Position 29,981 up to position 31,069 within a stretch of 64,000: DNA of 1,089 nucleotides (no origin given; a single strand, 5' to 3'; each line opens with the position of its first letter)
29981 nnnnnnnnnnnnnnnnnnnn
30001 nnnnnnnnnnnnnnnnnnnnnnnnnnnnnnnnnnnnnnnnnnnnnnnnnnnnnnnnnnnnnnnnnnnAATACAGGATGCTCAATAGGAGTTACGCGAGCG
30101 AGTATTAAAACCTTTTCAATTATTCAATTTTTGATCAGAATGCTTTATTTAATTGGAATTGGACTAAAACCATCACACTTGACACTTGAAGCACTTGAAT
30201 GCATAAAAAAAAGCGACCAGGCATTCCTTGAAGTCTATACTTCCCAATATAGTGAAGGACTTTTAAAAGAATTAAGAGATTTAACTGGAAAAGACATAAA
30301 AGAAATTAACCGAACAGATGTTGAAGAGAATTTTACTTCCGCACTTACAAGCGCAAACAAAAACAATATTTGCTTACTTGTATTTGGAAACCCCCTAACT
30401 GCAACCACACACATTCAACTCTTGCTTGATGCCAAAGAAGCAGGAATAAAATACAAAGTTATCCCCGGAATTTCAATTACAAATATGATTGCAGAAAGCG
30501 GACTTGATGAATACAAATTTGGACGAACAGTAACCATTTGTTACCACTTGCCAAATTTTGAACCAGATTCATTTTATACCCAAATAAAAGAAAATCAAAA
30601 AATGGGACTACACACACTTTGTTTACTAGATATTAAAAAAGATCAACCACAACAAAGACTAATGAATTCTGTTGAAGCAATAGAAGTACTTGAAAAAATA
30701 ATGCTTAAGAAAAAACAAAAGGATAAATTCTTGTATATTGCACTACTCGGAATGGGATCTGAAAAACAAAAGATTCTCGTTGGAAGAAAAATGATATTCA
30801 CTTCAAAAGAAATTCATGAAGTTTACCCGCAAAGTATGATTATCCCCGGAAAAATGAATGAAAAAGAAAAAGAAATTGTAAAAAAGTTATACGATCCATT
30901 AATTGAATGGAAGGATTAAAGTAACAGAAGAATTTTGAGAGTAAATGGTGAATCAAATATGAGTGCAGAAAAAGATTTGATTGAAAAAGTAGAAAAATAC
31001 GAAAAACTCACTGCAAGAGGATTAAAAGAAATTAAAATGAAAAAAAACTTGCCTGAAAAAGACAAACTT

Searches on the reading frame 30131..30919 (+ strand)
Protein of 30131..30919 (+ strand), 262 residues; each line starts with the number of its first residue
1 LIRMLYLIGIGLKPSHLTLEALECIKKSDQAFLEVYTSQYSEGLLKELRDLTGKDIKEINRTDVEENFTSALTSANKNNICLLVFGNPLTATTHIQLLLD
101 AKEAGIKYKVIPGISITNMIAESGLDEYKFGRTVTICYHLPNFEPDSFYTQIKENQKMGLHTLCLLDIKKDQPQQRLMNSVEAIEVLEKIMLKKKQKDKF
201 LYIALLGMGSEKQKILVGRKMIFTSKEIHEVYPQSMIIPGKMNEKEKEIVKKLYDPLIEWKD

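Call 60: search_protein_families(library=pfam, proteins=[window:30131-30919:+], max_evalue=0.001)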
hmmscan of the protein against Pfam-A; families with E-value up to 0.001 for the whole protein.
window:30131-30919:+ (262 aa): 1 family
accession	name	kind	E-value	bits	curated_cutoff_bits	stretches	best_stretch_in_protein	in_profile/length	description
PF00590.25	TP_methylase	-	1.4e-18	68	27.8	1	4-189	1-177/212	Tetrapyrrole (Corrin/Porphyrin) Methylases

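Call 64: search_protein_families(library=ncbifam, proteins=[window:30131-30919:+], max_evalue=0.001)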
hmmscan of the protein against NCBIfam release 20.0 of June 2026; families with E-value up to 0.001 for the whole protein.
window:30131-30919:+ (262 aa): 7 families
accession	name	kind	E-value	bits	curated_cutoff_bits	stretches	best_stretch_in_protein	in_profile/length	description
TIGR00522.1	dph5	equivalog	1.5e-57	195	114.3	1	4-254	1-255/258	diphthine synthase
NF004455.0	PRK05787.1-3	equivalog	1.5e-08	34.5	258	1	4-198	2-194/221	cobalt-precorrin-7 (C(5))-methyltransferase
TIGR02434.1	CobF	equivalog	2.8e-07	30.4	195.8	0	67-136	90-165/250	precorrin-6A synthase (deacetylating)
NF004060.0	PRK05576.1-3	equivalog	5e-05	23.1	189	1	7-122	2-125/202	cobalt-factor II C(20)-methyltransferase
NF004459.0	PRK05787.2-2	equivalog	8.3e-05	22.3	298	1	4-121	3-115/210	cobalt-precorrin-7 (C(5))-methyltransferase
NF004058.0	PRK05576.1-1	equivalog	0.00024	20.7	239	0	62-115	72-126/221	cobalt-factor II C(20)-methyltransferase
TIGR01467.1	cobI_cbiL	equivalog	0.00028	20.4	163.25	0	8-121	6-134/230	precorrin-2 C(20)-methyltransferase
